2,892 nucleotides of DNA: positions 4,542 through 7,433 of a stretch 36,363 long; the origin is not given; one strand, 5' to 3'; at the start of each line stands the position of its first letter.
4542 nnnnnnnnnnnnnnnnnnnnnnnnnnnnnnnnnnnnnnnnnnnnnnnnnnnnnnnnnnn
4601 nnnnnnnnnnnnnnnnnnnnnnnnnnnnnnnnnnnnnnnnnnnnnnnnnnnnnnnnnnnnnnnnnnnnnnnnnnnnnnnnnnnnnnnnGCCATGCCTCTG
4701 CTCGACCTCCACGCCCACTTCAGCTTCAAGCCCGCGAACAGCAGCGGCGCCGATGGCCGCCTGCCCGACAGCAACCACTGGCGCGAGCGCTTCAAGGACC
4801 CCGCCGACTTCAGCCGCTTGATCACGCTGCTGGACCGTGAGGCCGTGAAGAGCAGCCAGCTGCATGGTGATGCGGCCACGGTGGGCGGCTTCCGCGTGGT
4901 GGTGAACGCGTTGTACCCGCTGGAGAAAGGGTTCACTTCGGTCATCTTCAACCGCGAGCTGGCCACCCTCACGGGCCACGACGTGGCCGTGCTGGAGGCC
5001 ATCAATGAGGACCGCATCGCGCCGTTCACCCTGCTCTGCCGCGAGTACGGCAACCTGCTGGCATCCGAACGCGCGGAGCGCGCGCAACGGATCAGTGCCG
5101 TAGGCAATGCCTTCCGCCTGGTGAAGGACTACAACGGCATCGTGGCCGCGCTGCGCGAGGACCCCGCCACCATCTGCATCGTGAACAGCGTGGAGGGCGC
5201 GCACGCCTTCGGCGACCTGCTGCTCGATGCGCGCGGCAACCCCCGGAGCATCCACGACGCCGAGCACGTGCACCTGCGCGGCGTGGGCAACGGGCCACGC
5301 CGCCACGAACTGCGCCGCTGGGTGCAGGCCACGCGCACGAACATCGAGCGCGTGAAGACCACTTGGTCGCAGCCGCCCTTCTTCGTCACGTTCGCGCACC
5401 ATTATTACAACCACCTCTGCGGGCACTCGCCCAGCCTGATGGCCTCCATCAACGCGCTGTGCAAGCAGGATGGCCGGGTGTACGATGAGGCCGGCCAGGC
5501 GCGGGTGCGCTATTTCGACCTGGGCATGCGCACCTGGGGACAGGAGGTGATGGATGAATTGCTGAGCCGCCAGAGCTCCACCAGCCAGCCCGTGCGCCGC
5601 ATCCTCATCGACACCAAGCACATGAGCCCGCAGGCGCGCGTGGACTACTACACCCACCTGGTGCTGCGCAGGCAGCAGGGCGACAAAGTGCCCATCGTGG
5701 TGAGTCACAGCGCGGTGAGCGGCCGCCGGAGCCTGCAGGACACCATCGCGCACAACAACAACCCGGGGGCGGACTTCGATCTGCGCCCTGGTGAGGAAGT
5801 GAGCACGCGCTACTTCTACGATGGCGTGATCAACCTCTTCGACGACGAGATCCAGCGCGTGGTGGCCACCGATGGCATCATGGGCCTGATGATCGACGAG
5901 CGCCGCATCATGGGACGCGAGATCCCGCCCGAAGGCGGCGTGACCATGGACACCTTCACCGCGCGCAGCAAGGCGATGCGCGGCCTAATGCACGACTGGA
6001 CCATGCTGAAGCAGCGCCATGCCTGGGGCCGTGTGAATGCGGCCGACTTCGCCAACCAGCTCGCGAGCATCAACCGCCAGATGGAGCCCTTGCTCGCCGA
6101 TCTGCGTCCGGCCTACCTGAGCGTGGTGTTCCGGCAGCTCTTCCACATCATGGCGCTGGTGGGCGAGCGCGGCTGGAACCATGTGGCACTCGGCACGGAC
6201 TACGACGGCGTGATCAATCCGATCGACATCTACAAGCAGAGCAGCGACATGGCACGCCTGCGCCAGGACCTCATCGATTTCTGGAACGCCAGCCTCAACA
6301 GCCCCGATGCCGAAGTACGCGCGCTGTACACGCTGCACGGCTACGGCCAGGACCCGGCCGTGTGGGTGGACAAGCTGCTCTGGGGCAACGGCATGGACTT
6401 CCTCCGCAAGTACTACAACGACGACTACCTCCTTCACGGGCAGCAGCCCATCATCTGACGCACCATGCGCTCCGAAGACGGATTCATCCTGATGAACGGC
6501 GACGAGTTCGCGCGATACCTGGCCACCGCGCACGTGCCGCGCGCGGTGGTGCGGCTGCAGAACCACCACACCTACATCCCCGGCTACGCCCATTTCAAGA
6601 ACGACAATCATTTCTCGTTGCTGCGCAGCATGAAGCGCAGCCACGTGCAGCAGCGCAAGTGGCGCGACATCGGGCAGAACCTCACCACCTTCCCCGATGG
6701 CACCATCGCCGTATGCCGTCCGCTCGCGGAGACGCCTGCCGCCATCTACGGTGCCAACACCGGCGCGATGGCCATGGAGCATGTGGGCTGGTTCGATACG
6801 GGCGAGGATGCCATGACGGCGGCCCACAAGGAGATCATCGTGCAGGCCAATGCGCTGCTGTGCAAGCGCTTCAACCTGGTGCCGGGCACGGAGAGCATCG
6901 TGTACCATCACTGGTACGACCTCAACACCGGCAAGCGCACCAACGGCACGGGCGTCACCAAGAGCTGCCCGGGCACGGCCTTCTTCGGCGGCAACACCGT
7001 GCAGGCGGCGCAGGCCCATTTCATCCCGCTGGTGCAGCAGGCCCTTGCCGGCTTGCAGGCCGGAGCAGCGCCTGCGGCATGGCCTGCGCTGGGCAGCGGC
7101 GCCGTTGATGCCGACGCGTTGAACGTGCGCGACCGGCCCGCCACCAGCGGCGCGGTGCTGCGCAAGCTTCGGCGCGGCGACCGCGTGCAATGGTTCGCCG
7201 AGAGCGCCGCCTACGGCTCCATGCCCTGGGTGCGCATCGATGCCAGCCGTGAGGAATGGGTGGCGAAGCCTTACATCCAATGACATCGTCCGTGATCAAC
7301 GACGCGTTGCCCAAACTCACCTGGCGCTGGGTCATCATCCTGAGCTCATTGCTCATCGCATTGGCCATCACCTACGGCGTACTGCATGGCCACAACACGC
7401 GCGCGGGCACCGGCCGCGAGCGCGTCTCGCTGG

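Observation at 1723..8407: Six-gene translationally coupled cluster: a 2TM pYEATS-like protein, two further multi-TM proteins and three peptide/peptidoglycan hydrolases - candidate undescribed envelope-lysis or conflict module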

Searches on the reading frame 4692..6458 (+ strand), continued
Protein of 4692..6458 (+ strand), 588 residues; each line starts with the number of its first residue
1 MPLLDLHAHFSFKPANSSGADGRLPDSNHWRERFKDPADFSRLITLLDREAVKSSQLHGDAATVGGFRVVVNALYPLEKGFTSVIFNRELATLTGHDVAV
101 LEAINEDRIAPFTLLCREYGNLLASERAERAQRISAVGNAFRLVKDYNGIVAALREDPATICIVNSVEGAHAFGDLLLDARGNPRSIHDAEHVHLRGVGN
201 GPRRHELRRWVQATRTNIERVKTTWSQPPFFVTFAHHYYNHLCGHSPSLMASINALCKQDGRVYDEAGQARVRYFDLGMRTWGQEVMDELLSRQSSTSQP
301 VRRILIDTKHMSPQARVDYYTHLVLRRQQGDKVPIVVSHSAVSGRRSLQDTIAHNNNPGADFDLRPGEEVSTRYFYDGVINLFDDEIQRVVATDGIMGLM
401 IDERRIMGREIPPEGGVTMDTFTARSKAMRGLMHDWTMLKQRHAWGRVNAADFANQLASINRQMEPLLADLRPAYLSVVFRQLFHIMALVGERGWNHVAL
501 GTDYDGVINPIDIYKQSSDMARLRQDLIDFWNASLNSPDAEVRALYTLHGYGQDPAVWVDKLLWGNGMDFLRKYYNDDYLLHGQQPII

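Call 106: search_protein_families(library=pfam, proteins=[L011:8592-9320:+, L011:10964-12769:+, L011:12915-13544:-, L011:13650-14684:-, L011:15135-16133:+, L011:16178-16864:+, L011:17477-18907:+, L014:5705-6784:+, L014:6781-8826:+, L014:11439-12104:+], max_evalue=0.01)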
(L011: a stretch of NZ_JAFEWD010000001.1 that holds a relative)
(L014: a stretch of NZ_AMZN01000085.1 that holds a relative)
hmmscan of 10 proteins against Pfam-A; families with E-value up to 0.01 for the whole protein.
L011:8592-9320:+ (242 aa): 2 families
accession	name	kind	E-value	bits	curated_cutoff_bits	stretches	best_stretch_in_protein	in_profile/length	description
PF00196.25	GerE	-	2.8e-18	65.7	23.5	1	180-235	2-57/57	Bacterial regulatory proteins, luxR family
PF08281.18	Sigma70_r4_2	-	0.0052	16.8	25.7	1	179-223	9-54/54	Sigma-70, region 4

L011:10964-12769:+ (601 aa): 2 families
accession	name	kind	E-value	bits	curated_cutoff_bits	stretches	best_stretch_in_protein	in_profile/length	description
PF01734.28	Patatin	-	7e-09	36.6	27.7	1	11-300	1-188/191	Patatin-like phospholipase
PF02879.22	PGM_PMM_II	-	0.0035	18.3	29.3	0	52-105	20-73/103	Phosphoglucomutase/phosphomannomutase, alpha/beta/alpha domain II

L011:12915-13544:- (209 aa): 0 families

L011:13650-14684:- (344 aa): 0 families

L011:15135-16133:+ (332 aa): 0 families

L011:16178-16864:+ (228 aa): 4 families
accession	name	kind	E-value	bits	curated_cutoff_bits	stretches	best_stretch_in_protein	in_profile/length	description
PF01471.23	PG_binding_1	-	3.4e-15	56.4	23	1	11-64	3-57/57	Putative peptidoglycan binding domain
PF02557.22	VanY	-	2.8e-08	34.1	25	1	86-155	3-75/132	D-alanyl-D-alanine carboxypeptidase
PF09374.15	PG_binding_3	-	2.9e-05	24.6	24.6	1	13-42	3-32/76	Predicted Peptidoglycan domain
PF13539.11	Peptidase_M15_4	-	0.00022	22.2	25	1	143-174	6-38/70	D-alanyl-D-alanine carboxypeptidase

L011:17477-18907:+ (476 aa): 0 families

L014:5705-6784:+ (359 aa): 1 family
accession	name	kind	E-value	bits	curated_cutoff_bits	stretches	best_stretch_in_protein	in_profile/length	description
PF00082.27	Peptidase_S8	-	1.2e-25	90.8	21.8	1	104-347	1-288/288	Subtilase family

L014:6781-8826:+ (681 aa): 0 families

L014:11439-12104:+ (221 aa): 1 family
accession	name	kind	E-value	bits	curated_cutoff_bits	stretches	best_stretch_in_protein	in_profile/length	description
PF13620.12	CarboxypepD_reg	-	0.0089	16.8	32.3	0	136-175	3-42/82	Carboxypeptidase regulatory-like domain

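Call 112: search_dna_similar(query=window:4692-6458:+, collection=plasmids, mode=protein, max_evalue=0.00001, max_rows=10)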
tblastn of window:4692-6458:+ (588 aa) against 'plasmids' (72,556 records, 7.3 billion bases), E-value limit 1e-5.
Records with a match: 3; places in all: 3; records where one place covers at least 80% of the query: 2.
Best place of each record, by identity: <60% 3.
By first word of the organism name: Hymenobacter 2; Persicobacter 1.
By predicted mobility (MOB-suite, as given by PLSDB): non-mobilizable 2; mobilizable 1.
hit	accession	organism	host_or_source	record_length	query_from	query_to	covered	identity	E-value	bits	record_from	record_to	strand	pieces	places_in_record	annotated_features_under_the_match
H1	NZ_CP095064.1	Hymenobacter volaticus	single cell,air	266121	3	528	89%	25.8%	6e-30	133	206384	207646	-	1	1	membrane dipeptidase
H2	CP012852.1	Persicobacter sp. JZB09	cell culture,soil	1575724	4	523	88%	26.0%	4e-38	158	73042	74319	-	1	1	none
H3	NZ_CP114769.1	Hymenobacter canadensis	whole organism,lake water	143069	304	575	46%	25.2%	5e-9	67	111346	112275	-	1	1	hypothetical protein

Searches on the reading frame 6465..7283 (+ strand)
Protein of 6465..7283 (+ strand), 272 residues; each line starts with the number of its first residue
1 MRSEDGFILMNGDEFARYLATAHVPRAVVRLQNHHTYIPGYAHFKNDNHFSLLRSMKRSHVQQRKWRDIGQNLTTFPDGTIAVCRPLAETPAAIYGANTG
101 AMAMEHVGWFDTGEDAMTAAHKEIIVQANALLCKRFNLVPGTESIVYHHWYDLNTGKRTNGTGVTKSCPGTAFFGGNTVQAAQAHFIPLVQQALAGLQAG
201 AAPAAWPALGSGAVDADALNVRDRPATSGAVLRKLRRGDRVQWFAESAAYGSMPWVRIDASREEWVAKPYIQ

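Call 3: search_protein_families(library=pfam, proteins=[window:6465-7283:+], max_evalue=1)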
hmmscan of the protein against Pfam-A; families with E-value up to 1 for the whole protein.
window:6465-7283:+ (272 aa): 2 families
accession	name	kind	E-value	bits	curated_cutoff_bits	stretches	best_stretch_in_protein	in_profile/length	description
PF08239.17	SH3_3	-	2.7e-09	37.5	27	1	217-272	1-54/54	Bacterial SH3 domain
PF01510.30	Amidase_2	-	5.2e-06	27.3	26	1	33-170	10-130/131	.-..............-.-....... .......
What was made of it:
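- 6465..7283 (+): g5: leaderless 272-aa Amidase_2 + SH3b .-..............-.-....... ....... of endolysin type. Module B. Call 3: both domains above cut-off.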

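Call 4: search_protein_families(library=padloc, proteins=[window:6465-7283:+], max_evalue=1)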
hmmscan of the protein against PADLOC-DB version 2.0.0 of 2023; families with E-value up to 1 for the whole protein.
window:6465-7283:+ (272 aa): 0 families

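Call 5: search_protein_families(library=ncbifam, proteins=[window:6465-7283:+], max_evalue=1)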
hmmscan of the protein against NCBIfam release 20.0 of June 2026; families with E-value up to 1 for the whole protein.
window:6465-7283:+ (272 aa): 1 family
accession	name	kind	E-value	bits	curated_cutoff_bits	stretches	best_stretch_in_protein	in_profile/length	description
NF040676.1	wall_bind_EntB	exception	0.043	12.3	780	1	210-242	24-56/490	cell wall-binding protein EntB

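Call 39: search_solved_structures(query=window:6465-7283:+, max_evalue=0.1, show_alignments=2)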
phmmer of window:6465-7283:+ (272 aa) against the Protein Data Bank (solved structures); distinct sequences matched with E-value up to 0.1: 6.
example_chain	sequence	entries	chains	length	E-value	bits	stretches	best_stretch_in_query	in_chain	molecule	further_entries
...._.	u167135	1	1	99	0.055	16.2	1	204-256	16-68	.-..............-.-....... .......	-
5xz3_A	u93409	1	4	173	0.056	16.1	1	45-141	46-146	Peptidoglycan-recognition protein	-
2cb3_A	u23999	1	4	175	0.069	15.8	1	49-110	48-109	PEPTIDOGLYCAN-RECOGNITION PROTEIN-LE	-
1oht_A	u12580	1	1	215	0.081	15.6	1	31-85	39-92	CG14704 PROTEIN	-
7nsx_AAA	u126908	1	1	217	0.083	15.6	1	31-85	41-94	Isoform A of Peptidoglycan-recognition protein LB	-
7nsy_AAA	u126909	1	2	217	0.085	15.5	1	31-85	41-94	Isoform A of Peptidoglycan-recognition protein LB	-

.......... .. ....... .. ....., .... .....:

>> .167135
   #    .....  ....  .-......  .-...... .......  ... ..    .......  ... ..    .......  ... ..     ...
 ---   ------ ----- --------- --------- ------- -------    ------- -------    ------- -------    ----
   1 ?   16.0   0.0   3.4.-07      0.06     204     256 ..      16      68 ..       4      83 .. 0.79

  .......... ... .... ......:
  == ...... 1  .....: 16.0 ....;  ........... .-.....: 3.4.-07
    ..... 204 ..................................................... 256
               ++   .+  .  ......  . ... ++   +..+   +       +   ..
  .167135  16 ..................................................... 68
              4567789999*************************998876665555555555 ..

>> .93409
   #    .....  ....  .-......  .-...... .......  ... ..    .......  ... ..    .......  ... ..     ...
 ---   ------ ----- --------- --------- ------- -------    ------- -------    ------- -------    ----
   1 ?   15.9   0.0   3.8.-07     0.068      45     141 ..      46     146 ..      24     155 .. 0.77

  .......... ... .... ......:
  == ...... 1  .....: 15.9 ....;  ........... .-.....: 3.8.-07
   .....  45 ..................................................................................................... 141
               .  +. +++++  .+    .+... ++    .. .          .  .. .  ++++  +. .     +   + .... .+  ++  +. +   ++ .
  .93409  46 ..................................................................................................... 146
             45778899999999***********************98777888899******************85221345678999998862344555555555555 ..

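Call 59: search_protein_families(library=phrogs, proteins=[window:6465-7283:+], max_evalue=0.01)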
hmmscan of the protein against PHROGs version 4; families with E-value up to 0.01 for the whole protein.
window:6465-7283:+ (272 aa): 3 families
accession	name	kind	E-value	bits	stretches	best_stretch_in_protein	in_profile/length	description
phrog_1493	-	lysis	1.2e-08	35.6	1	50-173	49-155/394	endolysin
phrog_1794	-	lysis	3.1e-06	27.8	1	202-271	262-327/336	amidase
phrog_822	-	lysis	0.00021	22.1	1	54-169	43-145/215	amidase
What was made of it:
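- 6465..7283 (+): Call 59: PHROG endolysin and amidase families.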

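Call 71: search_dna_similar(query=window:6465-7283:+, collection=phages, mode=protein, max_evalue=0.00001, max_rows=12)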
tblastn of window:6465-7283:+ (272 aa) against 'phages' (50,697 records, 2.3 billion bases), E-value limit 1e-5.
No match.

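Call 110: find_related_loci(query=A4, collection=viral_contigs, flank=8000)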
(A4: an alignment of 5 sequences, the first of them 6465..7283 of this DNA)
Query A4 (272 aa) in viral_contigs; peptide patterns used: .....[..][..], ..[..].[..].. (x = any residue, [..] = any of these).
115 stretches matched a pattern; 15 encode a relative of the query (tblastn E <= 1e-3); 15 distinct loci.
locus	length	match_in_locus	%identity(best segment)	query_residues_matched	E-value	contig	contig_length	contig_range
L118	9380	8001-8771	50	1-272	6e-88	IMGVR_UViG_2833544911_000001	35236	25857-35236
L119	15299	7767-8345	57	1-194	1e-75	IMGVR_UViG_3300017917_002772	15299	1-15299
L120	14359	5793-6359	53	1-190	5e-67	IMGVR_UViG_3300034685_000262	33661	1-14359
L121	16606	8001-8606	44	1-198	1e-60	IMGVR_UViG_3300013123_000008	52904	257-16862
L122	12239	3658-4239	45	7-199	3e-55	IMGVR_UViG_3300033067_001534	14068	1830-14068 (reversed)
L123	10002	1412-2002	46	1-190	3e-49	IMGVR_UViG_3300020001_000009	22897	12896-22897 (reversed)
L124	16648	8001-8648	41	7-226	2e-48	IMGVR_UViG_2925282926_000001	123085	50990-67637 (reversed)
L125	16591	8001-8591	45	1-190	9e-49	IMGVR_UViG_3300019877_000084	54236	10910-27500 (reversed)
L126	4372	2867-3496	44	1-200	2e-46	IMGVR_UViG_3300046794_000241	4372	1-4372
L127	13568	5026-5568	41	1-195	1e-45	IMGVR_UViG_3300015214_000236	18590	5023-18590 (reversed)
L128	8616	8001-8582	39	6-199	2e-44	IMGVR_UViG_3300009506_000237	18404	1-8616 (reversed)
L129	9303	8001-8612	42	6-199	2e-40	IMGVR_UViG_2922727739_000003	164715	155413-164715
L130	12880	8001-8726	37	7-235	4e-39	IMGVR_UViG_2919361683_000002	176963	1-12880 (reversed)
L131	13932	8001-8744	36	1-235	1e-38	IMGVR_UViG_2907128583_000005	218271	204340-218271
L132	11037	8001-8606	39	7-198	2e-37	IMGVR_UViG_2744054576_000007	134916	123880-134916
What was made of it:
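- Tried and rejected: The g5 family was found in IMG/VR only with an alignment query (call 110).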

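Call 114: search_dna_similar(query=L118:8001-8771:+, collection=phages, mode=protein, max_evalue=0.00001, max_rows=12)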
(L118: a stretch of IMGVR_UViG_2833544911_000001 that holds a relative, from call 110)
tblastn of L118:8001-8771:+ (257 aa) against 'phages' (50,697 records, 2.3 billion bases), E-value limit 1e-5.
No match.
